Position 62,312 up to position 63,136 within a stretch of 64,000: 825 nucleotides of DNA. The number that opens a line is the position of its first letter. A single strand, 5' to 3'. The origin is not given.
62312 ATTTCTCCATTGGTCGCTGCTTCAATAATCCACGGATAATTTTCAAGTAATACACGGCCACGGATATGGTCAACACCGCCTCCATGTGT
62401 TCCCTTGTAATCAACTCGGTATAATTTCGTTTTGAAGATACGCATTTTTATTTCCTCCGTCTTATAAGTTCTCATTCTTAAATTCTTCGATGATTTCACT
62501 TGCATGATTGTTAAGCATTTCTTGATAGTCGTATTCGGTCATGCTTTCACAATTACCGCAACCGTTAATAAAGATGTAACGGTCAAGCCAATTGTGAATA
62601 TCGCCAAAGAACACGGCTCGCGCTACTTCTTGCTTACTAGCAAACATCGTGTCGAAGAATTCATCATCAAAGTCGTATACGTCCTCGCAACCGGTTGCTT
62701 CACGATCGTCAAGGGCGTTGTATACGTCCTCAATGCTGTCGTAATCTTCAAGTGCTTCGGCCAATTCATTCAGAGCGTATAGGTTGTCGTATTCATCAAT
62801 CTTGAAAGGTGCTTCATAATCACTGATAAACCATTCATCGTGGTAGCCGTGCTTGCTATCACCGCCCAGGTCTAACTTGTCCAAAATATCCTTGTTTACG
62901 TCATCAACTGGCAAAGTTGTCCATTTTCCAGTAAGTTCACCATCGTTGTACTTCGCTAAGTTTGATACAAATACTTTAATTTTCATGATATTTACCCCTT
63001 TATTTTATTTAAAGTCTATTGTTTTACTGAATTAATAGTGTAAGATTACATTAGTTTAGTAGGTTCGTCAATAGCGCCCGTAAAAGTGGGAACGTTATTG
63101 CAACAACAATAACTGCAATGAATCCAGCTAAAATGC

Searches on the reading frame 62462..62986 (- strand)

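Call 73: search_protein_families(library=pfam, proteins=[window:62462-62986:-], max_evalue=0.01)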
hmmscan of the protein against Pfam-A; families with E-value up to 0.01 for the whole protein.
window:62462-62986:- (174 aa): 1 family
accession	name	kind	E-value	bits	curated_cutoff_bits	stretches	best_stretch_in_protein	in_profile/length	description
PF07275.16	ArdA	-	1.2e-17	65.3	27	1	5-153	1-109/155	Antirestriction protein (ArdA)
